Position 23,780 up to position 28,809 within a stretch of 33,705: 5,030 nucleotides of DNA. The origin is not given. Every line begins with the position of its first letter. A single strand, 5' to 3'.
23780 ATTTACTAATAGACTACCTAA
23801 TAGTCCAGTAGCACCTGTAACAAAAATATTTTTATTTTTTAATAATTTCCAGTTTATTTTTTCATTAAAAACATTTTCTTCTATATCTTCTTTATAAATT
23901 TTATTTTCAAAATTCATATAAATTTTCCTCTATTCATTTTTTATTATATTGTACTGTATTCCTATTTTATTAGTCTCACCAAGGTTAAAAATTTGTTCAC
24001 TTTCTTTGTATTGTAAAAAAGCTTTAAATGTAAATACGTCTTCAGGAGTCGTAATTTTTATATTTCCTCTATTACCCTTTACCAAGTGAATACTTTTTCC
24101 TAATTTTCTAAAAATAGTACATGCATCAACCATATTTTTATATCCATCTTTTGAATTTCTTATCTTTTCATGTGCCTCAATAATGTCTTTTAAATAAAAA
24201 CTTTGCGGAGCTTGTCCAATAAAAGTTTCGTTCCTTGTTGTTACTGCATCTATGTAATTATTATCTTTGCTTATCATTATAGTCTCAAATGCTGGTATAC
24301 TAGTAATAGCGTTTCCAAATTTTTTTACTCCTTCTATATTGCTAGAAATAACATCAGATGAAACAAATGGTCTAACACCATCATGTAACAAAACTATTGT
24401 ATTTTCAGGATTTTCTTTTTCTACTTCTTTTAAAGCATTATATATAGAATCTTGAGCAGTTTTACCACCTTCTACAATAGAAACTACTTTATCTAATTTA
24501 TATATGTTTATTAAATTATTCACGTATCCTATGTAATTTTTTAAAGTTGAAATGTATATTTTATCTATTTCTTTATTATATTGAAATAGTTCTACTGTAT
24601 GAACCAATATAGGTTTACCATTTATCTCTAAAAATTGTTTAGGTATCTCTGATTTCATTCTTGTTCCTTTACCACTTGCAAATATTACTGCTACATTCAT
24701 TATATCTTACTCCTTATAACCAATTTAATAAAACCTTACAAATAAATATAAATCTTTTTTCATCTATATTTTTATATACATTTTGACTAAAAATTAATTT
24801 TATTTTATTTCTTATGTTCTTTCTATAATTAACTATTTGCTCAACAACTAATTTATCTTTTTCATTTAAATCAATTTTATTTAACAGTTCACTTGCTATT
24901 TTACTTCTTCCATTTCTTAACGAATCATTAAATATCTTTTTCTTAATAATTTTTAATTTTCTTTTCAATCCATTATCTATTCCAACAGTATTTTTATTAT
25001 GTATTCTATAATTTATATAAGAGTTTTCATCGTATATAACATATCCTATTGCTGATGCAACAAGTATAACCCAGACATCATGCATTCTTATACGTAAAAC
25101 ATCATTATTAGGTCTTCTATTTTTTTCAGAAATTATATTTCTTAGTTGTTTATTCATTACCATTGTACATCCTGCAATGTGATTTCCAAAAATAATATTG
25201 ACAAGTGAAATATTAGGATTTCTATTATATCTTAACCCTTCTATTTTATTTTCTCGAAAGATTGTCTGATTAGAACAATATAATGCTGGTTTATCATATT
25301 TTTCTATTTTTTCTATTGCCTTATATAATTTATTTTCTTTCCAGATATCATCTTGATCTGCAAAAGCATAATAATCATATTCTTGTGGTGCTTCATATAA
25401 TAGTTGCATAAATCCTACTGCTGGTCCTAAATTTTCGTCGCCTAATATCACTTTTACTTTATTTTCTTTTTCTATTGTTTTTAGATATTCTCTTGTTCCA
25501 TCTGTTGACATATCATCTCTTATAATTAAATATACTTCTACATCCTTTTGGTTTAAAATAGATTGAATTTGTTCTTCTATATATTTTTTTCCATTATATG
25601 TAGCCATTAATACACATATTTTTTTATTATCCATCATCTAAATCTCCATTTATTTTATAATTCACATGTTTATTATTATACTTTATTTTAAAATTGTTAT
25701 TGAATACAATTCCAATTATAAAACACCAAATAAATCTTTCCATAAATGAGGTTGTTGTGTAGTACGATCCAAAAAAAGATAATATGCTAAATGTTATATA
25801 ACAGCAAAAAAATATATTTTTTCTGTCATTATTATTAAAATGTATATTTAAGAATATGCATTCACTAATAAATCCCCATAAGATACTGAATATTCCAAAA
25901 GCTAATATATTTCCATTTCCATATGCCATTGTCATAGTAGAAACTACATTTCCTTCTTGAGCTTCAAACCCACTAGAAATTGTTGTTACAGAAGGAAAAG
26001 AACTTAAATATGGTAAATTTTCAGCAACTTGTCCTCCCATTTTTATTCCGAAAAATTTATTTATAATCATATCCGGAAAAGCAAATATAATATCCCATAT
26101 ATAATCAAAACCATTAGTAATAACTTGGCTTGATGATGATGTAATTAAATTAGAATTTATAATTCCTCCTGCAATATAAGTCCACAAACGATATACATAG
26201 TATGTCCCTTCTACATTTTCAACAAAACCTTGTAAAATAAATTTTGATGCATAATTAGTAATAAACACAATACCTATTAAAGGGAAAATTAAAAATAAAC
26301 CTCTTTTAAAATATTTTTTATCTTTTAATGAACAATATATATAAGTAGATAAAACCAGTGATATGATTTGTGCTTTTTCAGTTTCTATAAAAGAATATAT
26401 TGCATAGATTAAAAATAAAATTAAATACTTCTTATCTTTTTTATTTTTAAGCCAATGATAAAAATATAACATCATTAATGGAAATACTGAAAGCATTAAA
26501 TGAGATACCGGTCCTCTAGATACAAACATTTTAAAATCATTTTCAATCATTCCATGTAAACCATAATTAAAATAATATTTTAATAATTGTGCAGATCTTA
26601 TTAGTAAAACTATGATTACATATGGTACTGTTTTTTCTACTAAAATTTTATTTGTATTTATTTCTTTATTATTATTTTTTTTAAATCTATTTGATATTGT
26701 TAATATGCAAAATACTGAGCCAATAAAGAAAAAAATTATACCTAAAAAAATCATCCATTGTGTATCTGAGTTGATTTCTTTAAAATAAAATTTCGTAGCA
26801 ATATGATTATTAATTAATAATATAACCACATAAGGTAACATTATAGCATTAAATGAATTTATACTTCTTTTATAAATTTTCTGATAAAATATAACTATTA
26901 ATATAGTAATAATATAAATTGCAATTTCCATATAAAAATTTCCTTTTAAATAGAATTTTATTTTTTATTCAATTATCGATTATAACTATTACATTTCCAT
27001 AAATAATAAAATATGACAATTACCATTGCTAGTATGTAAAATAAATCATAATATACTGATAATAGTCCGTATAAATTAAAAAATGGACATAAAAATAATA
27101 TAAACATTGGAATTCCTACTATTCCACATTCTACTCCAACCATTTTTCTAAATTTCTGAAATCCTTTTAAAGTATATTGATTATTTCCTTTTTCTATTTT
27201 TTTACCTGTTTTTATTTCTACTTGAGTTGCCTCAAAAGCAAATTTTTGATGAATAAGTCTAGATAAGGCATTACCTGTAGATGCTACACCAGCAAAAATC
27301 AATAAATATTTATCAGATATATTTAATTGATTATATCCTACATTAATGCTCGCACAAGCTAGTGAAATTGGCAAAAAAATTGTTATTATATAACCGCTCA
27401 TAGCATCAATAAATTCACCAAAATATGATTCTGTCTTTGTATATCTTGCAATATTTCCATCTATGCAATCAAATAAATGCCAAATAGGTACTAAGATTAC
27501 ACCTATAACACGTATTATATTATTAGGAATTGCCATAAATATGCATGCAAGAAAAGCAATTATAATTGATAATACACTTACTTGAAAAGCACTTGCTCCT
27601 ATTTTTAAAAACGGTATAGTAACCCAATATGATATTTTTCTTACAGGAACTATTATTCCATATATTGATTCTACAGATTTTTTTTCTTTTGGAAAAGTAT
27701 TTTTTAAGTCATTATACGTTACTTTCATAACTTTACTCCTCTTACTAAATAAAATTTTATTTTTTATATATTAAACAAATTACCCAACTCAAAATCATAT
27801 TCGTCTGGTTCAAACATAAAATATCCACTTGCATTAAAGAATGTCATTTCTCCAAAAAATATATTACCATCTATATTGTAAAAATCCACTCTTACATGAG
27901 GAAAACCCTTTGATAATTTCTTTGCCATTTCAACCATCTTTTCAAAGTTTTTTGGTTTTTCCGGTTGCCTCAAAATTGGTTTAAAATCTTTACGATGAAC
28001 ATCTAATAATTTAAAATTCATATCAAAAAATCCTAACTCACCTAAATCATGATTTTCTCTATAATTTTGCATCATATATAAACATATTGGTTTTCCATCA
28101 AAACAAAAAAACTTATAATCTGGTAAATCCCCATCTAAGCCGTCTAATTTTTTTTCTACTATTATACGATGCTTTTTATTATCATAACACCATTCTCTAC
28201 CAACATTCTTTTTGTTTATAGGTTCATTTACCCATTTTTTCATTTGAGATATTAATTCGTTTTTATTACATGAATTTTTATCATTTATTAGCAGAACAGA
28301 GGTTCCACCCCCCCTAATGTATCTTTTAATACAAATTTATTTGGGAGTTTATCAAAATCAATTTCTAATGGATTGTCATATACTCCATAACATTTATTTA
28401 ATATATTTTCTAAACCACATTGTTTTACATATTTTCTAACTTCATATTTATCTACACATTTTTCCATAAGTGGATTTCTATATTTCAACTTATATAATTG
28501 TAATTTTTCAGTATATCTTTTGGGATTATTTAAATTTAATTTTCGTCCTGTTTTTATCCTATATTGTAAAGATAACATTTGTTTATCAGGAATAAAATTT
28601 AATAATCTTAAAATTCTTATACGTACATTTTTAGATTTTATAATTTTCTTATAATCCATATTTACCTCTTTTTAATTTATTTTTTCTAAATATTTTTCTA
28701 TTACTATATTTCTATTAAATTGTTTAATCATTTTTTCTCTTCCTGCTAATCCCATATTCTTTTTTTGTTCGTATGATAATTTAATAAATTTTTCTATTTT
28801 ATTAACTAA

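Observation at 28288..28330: G7 tract exactly at the frameshift that splits the TupA-like ATP-grasp gene; one extra G restores a 298-aa ORF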

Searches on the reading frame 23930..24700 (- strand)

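Call 10: search_protein_families(library=pfam, proteins=[window:23930-24700:-])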
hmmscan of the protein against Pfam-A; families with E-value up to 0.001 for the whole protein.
window:23930-24700:- (256 aa): 4 families
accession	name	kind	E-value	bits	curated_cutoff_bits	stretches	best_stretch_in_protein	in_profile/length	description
PF01128.25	IspD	-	1.2e-45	156.4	27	1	3-229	2-219/221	2-C-methyl-D-erythritol 4-phosphate cytidylyltransferase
PF12804.13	NTP_transf_3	-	7.9e-10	39.6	27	1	4-132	1-118/160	MobA-like NTP transferase domain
PF02348.25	CTP_transf_3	-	6.9e-07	29.7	22.6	1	20-131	15-120/217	Cytidylyltransferase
PF00483.29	NTP_transferase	-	0.00015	21.8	21.2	1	4-107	2-110/245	Nucleotidyl transferase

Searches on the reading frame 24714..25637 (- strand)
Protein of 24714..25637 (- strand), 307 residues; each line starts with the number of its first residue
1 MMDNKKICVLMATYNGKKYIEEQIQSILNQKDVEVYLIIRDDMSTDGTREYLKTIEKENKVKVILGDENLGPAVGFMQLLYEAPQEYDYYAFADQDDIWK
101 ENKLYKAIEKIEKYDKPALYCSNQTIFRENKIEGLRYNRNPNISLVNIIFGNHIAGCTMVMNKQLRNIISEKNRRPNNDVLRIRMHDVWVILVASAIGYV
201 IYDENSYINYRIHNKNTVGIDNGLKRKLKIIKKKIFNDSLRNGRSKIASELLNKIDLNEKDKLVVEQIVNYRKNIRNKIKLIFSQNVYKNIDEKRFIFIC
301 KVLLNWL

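Call 10: search_protein_families(library=pfam, proteins=[window:24714-25637:-])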
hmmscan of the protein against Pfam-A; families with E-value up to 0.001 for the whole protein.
window:24714-25637:- (307 aa): 3 families
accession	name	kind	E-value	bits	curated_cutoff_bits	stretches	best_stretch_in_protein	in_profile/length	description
PF00535.33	Glycos_transf_2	-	1.6e-22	80.6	23.3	1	8-139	1-134/168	Glycosyl transferase family 2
PF13641.12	Glyco_tranf_2_3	-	2.4e-05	24.9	27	1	7-103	3-103/230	Glycosyltransferase like family 2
PF10111.15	Glyco_tranf_2_2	-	0.00011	22.2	27.3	1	13-109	8-104/276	Glycosyltransferase like family 2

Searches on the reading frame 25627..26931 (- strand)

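Call 10: search_protein_families(library=pfam, proteins=[window:25627-26931:-])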
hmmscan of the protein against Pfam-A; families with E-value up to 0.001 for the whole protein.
window:25627-26931:- (434 aa): 1 family
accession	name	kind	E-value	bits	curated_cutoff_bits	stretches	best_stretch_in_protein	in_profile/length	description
PF19863.4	DUF6337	-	1.5e-09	38.1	25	1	57-406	9-343/353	Family of unknown function (DUF6337)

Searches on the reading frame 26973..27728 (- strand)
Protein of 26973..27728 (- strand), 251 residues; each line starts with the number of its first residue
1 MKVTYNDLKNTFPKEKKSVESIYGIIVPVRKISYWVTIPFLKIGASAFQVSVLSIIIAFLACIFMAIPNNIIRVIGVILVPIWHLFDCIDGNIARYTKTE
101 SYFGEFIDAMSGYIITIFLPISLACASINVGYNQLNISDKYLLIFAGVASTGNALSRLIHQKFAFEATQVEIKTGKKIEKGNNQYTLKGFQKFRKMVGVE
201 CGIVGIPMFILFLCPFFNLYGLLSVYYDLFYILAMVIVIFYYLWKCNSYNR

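Call 10: search_protein_families(library=pfam, proteins=[window:26973-27728:-])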
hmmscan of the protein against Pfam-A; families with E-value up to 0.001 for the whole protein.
window:26973-27728:- (251 aa): 1 family
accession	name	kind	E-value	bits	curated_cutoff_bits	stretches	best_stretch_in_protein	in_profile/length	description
PF01066.26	CDP-OH_P_transf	-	3.9e-10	40.8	22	1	51-124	8-79/152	CDP-alcohol phosphatidyltransferase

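Call 16: find_encoding_contigs(protein=window:26973-27728:-, flank=8000, max_places=10)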
Protein window:26973-27728:- (251 aa): no gene with exactly this product is on record in the collection.

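Call 69: search_protein_families(library=ncbifam, proteins=[window:26973-27728:-])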
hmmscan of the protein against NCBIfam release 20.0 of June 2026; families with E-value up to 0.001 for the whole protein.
window:26973-27728:- (251 aa): 5 families
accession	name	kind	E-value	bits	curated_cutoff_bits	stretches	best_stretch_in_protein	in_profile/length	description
NF040950.1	archin_ph_syn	equivalog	2.7e-12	46.9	180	1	36-121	15-98/191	archaetidylinositol phosphate synthase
NF045883.1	PIPSynth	equivalog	4.5e-06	26.5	170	1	36-114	14-90/197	phosphatidylinositol phosphate synthase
TIGR00473.1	pssA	equivalog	9e-06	25.9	107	1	51-144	1-91/153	CDP-diacylglycerol--serine O-phosphatidyltransferase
NF041135.1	IPPtranDIPPsyn_Thcocales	equivalog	1.6e-05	24.1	580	1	30-127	236-328/419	bifunctional L-myo-inositol-1-phosphate cytidylyltransferase/CDP-L-myo-inositol myo-inositolphosphotransferase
TIGR00560.1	pgsA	equivalog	0.00013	22.5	109.1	1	52-118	12-78/183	CDP-diacylglycerol--glycerol-3-phosphate 3-phosphatidyltransferase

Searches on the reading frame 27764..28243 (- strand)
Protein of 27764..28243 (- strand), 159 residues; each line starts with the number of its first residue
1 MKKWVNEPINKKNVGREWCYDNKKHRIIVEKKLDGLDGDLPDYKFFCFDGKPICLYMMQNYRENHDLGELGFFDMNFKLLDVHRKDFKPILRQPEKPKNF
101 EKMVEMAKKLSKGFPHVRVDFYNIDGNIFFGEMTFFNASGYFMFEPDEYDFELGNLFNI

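Call 14: find_encoding_contigs(protein=window:27764-28243:-, flank=6000, max_places=10)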
Protein window:27764-28243:- (159 aa): no gene with exactly this product is on record in the collection.

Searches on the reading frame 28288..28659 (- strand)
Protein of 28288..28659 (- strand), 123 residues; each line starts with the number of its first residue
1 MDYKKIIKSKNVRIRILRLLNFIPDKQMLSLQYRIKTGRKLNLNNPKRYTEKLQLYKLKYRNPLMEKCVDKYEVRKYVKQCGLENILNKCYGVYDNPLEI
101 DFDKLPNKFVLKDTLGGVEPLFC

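Call 24: list_cluster_members(proteins=[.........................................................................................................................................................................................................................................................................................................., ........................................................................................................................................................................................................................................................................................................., window:28291-28659:-, window:27767-28243:-, window:29770-30537:-, window:26976-27728:-, window:25630-26931:-, window:24717-25637:-])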
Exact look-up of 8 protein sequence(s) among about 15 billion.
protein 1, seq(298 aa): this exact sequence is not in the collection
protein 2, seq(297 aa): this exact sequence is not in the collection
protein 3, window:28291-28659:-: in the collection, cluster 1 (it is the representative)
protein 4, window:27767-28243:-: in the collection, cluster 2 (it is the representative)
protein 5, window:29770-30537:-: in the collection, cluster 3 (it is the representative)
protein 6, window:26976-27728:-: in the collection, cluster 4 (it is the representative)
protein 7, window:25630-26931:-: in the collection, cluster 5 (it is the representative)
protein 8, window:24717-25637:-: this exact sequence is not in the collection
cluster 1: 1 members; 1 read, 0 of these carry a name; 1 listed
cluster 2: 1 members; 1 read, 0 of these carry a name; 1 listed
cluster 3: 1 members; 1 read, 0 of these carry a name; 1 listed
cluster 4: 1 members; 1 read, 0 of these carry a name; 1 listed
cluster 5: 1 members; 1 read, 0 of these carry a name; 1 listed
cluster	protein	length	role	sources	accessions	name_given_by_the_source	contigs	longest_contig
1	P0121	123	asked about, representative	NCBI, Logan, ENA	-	-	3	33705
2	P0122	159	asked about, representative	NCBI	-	-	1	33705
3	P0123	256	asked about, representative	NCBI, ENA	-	-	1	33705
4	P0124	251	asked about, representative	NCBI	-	-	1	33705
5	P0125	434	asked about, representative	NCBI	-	-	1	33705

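Call 25: find_encoding_contigs(protein=window:28288-28659:-, flank=10000, max_places=10)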
Protein window:28288-28659:- (123 aa): 4 contigs read that carry it; 4 places shown.
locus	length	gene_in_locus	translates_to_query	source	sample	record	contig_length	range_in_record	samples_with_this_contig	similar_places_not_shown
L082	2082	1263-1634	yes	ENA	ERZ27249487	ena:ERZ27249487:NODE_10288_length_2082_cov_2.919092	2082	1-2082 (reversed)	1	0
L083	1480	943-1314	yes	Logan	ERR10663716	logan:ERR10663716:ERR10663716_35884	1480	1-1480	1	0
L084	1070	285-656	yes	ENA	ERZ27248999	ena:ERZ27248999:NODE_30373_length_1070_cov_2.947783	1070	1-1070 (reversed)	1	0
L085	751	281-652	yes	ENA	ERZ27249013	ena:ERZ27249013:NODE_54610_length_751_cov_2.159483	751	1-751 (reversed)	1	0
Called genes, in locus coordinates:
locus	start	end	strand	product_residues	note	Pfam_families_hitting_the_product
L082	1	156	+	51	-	?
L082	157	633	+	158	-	PF13477:Glyco_trans_4_2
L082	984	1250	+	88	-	PF00534:Glycos_transf_1, PF13692:Glyco_trans_1_4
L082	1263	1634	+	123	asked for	PF14305:ATPgrasp_TupA (weak)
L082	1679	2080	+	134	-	?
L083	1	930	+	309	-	?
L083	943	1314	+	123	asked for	PF14305:ATPgrasp_TupA (weak)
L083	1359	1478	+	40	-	?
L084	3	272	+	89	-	?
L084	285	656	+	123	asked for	PF14305:ATPgrasp_TupA (weak)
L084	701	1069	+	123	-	?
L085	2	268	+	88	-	PF00534:Glycos_transf_1, PF13692:Glyco_trans_1_4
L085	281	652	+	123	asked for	PF14305:ATPgrasp_TupA (weak)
